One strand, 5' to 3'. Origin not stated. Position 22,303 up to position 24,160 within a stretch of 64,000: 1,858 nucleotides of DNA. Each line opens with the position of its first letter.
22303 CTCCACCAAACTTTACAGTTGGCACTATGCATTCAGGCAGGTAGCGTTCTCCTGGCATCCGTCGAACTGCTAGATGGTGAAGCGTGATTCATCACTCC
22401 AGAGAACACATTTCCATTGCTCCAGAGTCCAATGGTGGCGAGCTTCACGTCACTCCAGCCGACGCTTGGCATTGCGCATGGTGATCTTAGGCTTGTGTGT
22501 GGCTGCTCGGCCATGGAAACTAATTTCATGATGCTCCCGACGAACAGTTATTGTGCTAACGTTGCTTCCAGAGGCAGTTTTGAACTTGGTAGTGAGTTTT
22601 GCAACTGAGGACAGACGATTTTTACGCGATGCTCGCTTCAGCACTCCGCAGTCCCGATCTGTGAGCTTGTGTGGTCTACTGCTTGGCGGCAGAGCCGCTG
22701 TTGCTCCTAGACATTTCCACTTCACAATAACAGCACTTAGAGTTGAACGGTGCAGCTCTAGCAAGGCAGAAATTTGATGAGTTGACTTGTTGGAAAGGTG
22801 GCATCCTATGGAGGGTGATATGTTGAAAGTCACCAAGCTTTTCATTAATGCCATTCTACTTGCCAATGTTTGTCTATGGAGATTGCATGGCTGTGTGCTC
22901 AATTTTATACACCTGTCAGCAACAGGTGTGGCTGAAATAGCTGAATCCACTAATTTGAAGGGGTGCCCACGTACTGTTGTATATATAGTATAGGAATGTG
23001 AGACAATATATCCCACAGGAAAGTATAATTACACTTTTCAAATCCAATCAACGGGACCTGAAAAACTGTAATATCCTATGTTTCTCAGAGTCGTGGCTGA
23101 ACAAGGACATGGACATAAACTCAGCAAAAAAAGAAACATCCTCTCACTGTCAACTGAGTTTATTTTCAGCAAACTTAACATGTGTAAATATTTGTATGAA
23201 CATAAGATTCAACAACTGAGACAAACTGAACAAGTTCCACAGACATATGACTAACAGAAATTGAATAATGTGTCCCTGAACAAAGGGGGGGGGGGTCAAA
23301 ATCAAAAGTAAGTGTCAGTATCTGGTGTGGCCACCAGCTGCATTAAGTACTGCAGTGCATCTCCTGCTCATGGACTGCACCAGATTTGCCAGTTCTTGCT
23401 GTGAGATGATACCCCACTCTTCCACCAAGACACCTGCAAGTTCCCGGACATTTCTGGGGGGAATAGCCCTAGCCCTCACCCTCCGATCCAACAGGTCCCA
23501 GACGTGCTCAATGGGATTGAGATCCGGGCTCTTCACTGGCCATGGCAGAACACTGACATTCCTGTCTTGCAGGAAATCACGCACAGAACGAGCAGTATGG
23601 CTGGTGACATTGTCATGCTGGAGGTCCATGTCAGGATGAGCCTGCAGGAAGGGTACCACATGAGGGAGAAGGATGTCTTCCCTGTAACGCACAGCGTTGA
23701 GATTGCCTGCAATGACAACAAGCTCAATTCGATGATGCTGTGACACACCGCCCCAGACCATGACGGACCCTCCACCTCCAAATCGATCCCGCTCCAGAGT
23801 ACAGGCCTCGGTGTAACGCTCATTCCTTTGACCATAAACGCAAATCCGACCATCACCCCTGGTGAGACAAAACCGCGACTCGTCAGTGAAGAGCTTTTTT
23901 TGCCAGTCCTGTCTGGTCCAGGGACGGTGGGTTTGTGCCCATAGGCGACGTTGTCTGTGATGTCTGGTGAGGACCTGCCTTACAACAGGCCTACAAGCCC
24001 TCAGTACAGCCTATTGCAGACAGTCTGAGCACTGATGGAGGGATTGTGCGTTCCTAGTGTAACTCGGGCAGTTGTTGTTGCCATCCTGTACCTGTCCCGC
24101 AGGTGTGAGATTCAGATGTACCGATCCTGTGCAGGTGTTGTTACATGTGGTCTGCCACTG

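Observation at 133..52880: Tandem array of four (plus one truncated) co-oriented paralogs of a 3-exon C2H2 zinc-finger gene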

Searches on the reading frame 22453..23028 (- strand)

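Call 44: search_protein_families(library=pfam, proteins=[window:22453-23028:-], max_evalue=0.01)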
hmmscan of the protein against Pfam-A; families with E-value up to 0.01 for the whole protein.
window:22453-23028:- (192 aa): 2 families
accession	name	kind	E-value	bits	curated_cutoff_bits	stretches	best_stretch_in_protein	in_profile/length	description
PF01498.24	HTH_Tnp_Tc3_2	-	1.1e-10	42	31.5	1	130-192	4-65/72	Transposase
PF25787.1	HTH_SB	-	1.7e-05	24.9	43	1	76-110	18-52/53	Sleeping Beauty transposase HTH domain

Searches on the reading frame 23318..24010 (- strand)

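Call 44: search_protein_families(library=pfam, proteins=[window:23318-24010:-], max_evalue=0.01)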
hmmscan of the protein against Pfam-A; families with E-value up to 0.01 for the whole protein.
window:23318-24010:- (231 aa): 1 family
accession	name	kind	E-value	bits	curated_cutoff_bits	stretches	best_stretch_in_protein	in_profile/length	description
PF13358.12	DDE_3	-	5.3e-15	56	28.6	1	40-183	3-139/146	DDE superfamily endonuclease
